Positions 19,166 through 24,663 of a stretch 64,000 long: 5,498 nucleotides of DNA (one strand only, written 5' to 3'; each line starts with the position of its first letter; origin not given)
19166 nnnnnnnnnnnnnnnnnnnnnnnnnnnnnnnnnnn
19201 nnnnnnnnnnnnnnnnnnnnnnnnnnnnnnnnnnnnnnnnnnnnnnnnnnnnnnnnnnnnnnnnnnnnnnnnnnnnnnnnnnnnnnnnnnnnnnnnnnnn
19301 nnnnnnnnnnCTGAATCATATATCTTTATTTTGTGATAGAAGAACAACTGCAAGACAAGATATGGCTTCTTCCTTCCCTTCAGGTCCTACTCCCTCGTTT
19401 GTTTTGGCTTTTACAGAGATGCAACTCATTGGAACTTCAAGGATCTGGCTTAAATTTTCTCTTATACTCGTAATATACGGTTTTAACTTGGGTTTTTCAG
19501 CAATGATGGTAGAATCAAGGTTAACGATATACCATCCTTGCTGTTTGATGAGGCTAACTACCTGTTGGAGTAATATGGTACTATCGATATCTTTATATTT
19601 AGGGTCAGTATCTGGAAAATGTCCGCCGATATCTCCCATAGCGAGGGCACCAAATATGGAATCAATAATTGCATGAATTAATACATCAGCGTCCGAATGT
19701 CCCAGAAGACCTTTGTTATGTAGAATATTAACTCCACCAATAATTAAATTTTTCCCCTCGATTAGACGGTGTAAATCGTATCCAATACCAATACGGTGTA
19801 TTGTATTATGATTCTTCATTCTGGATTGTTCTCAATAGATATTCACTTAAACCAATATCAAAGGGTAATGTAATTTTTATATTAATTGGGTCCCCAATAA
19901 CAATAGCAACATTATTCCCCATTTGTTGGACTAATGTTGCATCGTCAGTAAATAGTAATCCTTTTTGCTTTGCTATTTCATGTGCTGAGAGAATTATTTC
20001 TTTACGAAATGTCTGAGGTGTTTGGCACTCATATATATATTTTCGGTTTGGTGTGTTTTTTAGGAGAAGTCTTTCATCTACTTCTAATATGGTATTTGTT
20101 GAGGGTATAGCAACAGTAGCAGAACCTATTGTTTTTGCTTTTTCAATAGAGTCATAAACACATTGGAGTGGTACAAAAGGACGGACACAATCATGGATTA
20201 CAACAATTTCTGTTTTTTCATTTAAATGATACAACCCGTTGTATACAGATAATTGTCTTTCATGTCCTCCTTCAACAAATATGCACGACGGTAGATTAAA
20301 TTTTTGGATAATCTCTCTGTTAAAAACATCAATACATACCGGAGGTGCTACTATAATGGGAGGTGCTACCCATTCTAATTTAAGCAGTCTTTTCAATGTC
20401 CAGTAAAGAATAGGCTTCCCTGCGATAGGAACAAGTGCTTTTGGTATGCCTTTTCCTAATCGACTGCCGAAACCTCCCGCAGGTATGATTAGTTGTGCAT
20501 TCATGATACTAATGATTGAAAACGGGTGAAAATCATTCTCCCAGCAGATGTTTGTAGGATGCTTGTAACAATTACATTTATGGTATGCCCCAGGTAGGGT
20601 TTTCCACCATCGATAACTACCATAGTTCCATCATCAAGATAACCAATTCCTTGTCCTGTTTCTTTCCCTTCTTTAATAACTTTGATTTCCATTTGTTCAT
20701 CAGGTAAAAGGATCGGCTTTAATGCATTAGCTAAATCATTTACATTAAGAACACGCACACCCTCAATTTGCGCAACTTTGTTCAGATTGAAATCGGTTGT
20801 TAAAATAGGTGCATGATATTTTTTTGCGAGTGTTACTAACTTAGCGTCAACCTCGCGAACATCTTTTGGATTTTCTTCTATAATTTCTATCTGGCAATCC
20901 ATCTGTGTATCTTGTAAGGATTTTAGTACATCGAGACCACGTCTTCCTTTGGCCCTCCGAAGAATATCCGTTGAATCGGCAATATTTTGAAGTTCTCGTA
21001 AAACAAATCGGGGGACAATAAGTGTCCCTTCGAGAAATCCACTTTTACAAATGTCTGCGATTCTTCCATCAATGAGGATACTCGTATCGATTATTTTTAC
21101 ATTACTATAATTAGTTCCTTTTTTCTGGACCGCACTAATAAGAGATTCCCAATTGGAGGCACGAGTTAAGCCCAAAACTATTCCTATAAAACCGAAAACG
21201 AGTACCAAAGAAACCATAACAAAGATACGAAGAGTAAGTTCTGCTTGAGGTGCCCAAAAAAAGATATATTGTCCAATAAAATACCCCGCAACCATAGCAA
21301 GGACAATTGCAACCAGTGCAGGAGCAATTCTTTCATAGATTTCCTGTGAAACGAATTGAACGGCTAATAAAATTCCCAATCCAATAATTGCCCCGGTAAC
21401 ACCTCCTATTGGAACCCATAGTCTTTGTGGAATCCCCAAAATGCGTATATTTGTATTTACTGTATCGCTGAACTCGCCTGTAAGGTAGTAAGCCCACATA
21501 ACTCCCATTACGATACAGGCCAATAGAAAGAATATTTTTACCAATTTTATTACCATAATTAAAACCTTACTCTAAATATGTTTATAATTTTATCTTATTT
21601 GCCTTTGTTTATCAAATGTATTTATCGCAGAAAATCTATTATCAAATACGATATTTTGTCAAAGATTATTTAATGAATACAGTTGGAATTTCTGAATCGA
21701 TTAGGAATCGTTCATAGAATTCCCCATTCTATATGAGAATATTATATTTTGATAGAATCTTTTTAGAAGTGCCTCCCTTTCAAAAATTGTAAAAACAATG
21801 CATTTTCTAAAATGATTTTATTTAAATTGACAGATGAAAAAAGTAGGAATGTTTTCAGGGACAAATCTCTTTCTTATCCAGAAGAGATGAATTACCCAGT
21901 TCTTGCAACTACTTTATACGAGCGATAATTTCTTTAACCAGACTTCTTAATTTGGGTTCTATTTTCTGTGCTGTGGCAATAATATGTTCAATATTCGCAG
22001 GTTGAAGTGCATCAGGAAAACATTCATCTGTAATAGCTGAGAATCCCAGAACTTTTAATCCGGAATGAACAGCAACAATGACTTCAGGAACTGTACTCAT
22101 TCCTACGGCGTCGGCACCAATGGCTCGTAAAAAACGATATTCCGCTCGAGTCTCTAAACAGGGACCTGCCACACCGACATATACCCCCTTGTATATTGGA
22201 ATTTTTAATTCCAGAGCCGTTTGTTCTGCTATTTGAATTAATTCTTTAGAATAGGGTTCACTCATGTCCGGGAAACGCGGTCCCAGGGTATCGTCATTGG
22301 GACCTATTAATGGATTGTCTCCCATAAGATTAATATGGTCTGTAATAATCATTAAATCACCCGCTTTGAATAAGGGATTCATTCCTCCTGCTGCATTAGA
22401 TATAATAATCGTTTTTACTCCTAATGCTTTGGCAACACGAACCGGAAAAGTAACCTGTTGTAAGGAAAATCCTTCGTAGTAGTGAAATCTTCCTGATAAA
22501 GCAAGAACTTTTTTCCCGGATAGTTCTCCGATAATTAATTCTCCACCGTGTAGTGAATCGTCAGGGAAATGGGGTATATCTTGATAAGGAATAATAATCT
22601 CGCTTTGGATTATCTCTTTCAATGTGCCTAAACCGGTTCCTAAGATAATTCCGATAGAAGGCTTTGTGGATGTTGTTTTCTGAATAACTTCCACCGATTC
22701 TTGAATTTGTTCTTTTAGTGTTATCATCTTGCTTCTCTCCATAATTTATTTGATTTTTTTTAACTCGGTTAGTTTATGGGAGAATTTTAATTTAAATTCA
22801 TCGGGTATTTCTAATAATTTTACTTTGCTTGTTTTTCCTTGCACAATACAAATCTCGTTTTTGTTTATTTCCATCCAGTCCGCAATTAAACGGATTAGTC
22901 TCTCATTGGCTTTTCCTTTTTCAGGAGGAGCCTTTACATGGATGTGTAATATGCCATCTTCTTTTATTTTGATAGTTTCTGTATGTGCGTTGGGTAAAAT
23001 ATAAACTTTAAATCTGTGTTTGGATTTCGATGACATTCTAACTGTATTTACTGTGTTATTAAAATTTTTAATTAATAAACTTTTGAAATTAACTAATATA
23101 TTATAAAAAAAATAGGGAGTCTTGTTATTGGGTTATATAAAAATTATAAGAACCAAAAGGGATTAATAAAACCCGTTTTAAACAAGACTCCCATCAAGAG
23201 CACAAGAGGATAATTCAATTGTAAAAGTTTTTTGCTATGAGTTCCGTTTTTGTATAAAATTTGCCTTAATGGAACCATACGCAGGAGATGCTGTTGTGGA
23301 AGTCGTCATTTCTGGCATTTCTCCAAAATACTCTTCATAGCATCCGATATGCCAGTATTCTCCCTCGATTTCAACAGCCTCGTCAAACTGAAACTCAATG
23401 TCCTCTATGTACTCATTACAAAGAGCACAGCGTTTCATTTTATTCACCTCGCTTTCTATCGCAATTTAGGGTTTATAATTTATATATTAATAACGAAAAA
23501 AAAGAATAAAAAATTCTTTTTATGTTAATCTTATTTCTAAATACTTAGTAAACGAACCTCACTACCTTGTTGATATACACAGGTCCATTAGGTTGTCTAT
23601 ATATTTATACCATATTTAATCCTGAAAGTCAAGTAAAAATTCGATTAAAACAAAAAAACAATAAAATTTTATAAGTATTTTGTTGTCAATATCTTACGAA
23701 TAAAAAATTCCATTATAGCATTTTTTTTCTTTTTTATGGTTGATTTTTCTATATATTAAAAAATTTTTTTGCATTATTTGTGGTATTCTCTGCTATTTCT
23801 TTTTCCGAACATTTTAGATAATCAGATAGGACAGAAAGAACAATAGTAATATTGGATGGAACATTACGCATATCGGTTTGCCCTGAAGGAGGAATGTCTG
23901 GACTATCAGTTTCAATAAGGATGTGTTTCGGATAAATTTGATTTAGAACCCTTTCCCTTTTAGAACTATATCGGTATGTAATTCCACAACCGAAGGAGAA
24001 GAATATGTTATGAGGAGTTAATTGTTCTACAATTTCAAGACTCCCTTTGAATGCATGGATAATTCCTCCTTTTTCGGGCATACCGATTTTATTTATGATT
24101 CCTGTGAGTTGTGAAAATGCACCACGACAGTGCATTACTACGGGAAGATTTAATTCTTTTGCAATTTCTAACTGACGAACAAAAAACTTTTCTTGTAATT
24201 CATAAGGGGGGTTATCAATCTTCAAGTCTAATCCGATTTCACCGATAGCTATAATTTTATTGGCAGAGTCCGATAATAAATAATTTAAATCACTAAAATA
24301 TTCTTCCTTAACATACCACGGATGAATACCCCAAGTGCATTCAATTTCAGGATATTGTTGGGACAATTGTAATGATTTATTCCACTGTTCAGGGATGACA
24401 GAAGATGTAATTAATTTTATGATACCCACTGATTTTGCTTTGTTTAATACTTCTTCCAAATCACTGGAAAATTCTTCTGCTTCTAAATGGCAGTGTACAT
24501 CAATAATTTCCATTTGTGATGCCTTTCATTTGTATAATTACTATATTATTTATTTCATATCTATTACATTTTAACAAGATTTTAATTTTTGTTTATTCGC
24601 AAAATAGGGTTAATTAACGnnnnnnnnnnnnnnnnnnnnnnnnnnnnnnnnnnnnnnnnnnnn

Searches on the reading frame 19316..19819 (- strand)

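Call 33: search_protein_families(library=pfam, proteins=[window:19316-19819:-], max_evalue=0.001)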
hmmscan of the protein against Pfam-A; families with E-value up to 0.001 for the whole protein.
window:19316-19819:- (167 aa): 1 family
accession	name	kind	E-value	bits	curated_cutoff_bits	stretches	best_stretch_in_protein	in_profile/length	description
PF02542.21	YgbB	-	6.5e-66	221.9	26.7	1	9-161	2-154/155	YgbB family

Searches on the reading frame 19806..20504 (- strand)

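Call 33: search_protein_families(library=pfam, proteins=[window:19806-20504:-], max_evalue=0.001)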
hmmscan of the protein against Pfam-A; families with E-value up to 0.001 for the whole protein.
window:19806-20504:- (232 aa): 2 families
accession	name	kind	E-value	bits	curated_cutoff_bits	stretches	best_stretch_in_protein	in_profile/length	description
PF01128.25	IspD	-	2.1e-52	178.5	27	1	5-225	3-220/221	2-C-methyl-D-erythritol 4-phosphate cytidylyltransferase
PF12804.13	NTP_transf_3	-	6.9e-09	36.5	27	1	6-135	2-122/160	MobA-like NTP transferase domain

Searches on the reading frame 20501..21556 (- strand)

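Call 33: search_protein_families(library=pfam, proteins=[window:20501-21556:-], max_evalue=0.001)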
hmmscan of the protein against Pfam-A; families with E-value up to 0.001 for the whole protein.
window:20501-21556:- (351 aa): 2 families
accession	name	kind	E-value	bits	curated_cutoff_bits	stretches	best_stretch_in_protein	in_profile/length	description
PF01850.27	PIN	-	9.2e-08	33.2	23.6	1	155-262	2-118/120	PIN domain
PF01938.26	TRAM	-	8.1e-06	26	21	1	289-334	8-52/61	TRAM domain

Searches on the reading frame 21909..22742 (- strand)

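Call 33: search_protein_families(library=pfam, proteins=[window:21909-22742:-], max_evalue=0.001)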
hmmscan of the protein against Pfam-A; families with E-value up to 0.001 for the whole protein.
window:21909-22742:- (277 aa): 1 family
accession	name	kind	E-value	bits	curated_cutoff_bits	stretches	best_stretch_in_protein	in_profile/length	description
PF01048.26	PNP_UDP_1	-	1.4e-58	198.5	25.1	1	30-274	2-233/233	Phosphorylase superfamily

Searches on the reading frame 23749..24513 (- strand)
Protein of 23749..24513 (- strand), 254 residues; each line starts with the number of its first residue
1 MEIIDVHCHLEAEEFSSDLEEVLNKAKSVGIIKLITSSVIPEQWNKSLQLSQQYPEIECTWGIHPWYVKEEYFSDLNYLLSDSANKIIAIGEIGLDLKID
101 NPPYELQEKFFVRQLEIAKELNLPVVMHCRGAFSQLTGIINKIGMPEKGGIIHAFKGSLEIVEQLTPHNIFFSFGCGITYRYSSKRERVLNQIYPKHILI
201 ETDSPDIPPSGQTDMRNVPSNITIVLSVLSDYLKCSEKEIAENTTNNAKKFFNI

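Call 33: search_protein_families(library=pfam, proteins=[window:23749-24513:-], max_evalue=0.001)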
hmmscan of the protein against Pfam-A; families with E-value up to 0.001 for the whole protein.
window:23749-24513:- (254 aa): 1 family
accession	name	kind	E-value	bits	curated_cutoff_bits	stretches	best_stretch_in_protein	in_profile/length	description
PF01026.27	TatD_DNase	-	2.6e-64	217.5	27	1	4-253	1-253/253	TatD related DNase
